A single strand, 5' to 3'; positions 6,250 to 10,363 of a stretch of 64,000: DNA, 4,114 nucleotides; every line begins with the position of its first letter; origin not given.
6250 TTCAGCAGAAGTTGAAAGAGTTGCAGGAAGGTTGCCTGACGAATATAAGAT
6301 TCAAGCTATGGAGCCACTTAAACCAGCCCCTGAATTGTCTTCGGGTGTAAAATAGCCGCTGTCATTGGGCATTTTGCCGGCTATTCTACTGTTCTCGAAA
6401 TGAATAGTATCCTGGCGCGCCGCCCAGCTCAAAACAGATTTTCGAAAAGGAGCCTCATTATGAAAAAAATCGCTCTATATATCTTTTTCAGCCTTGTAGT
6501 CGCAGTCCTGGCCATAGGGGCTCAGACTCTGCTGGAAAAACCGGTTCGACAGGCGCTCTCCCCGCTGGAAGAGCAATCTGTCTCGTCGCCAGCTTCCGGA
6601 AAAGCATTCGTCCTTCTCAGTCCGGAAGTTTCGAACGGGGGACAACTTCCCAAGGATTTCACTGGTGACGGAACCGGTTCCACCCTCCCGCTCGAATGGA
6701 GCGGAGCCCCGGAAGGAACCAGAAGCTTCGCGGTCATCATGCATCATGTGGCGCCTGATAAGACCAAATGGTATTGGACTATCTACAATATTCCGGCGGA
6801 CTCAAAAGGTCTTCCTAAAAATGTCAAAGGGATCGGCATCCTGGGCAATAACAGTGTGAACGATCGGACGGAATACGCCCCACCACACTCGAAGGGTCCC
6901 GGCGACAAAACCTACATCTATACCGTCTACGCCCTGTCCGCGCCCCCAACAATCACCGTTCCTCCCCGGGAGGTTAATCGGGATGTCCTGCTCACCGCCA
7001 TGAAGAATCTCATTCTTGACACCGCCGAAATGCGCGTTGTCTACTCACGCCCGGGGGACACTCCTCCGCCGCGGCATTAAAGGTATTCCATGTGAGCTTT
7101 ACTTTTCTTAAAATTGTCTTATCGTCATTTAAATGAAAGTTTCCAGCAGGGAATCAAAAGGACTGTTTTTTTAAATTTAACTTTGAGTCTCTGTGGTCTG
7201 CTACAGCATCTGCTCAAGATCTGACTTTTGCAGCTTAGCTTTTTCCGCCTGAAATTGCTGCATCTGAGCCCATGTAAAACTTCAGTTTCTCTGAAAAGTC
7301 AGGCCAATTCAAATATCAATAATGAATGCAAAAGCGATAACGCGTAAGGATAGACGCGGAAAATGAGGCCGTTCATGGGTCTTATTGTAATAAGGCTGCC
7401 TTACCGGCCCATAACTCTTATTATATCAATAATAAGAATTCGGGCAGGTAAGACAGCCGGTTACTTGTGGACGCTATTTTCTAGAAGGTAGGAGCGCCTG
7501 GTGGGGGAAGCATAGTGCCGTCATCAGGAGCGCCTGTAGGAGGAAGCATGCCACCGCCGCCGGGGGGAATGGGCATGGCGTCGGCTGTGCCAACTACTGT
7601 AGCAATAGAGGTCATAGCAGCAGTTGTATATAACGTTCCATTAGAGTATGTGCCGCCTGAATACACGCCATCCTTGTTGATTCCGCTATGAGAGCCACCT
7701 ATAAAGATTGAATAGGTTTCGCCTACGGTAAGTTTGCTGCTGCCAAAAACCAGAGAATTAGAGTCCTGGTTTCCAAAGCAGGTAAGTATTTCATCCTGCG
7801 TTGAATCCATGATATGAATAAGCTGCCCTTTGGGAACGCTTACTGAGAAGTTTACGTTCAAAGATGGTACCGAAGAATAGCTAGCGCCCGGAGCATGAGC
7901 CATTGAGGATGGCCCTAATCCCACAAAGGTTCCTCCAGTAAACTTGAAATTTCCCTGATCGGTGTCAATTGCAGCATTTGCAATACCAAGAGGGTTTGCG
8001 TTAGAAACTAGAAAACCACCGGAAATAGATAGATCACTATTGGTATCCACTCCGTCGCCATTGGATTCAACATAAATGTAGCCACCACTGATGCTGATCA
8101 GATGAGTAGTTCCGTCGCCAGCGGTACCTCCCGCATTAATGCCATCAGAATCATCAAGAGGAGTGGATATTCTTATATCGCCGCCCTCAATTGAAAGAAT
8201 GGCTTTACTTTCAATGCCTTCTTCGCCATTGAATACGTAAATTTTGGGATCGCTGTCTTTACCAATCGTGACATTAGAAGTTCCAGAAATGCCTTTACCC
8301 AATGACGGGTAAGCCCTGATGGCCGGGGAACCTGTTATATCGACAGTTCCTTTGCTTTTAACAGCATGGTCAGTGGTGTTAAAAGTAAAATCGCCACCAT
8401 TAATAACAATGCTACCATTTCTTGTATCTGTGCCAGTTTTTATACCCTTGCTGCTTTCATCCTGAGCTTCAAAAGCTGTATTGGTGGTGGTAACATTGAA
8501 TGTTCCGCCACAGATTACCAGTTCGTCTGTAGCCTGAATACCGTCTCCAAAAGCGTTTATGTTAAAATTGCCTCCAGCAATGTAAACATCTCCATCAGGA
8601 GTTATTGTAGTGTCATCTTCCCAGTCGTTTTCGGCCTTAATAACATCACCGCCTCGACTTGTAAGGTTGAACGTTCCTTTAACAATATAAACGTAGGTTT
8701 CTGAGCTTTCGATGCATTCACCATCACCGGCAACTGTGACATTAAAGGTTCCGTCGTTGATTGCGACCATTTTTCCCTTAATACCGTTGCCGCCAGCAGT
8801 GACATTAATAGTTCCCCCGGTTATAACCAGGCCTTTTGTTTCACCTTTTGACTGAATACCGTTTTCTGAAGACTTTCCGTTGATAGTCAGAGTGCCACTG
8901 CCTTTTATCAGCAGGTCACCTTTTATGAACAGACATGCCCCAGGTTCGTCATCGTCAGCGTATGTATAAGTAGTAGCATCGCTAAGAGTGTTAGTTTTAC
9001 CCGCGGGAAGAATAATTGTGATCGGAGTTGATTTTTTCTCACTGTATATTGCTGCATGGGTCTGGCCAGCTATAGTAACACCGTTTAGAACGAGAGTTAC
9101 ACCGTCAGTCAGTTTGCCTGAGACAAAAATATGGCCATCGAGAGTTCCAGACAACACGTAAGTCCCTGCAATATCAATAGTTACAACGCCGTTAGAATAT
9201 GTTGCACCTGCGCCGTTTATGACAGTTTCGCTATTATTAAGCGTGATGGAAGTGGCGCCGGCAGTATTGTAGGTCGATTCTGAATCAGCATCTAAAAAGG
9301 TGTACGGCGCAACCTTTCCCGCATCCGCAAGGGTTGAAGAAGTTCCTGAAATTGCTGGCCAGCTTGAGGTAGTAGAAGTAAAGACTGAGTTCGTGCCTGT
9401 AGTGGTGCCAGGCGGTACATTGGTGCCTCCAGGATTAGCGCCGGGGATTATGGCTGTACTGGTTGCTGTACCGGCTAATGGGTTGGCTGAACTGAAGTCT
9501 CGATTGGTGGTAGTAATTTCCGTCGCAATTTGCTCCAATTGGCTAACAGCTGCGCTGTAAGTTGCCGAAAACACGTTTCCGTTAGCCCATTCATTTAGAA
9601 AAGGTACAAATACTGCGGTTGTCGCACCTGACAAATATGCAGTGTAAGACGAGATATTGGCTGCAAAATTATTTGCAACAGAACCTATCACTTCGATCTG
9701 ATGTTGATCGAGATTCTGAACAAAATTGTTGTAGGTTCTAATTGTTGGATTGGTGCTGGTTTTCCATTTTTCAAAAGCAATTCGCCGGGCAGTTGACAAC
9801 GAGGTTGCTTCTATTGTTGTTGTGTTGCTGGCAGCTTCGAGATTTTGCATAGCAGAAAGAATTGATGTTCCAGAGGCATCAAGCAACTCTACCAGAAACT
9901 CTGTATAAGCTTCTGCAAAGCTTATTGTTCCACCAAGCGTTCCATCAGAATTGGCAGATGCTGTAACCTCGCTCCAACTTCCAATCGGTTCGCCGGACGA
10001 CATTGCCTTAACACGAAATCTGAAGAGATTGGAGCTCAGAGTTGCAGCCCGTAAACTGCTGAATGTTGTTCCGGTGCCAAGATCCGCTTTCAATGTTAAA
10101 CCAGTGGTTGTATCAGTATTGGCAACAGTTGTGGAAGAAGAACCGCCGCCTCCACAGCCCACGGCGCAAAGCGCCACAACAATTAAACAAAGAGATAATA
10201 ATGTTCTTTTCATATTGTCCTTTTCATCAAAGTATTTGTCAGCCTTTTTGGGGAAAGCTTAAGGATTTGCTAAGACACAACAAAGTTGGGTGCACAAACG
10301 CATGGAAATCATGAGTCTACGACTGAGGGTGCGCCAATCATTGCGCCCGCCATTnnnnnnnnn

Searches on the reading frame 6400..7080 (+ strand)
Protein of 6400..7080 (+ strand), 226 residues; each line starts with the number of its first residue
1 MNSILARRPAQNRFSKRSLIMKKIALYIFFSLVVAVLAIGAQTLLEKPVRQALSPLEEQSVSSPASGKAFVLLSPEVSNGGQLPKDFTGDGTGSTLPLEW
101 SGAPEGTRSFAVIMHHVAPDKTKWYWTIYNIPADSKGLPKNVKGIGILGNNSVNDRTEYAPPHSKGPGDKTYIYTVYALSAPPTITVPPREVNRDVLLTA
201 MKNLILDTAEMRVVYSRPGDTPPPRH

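Call 15: search_protein_families(library=pfam, proteins=[window:6400-7080:+], max_evalue=0.001)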
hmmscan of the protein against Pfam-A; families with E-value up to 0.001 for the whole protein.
window:6400-7080:+ (226 aa): 1 family
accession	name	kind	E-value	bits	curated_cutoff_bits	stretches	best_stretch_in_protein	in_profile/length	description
PF01161.25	PBP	-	1.8e-19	70.9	24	1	83-215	2-135/135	Phosphatidylethanolamine-binding protein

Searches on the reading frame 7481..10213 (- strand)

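Call 15: search_protein_families(library=pfam, proteins=[window:7481-10213:-], max_evalue=0.001)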
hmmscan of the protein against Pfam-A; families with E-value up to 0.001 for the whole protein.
window:7481-10213:- (910 aa): 1 family
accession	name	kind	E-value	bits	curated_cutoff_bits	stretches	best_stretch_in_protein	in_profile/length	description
PF14262.12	Cthe_2159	-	8e-67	225.7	25.8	3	341-530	2-189/262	Carbohydrate-binding domain-containing protein Cthe_2159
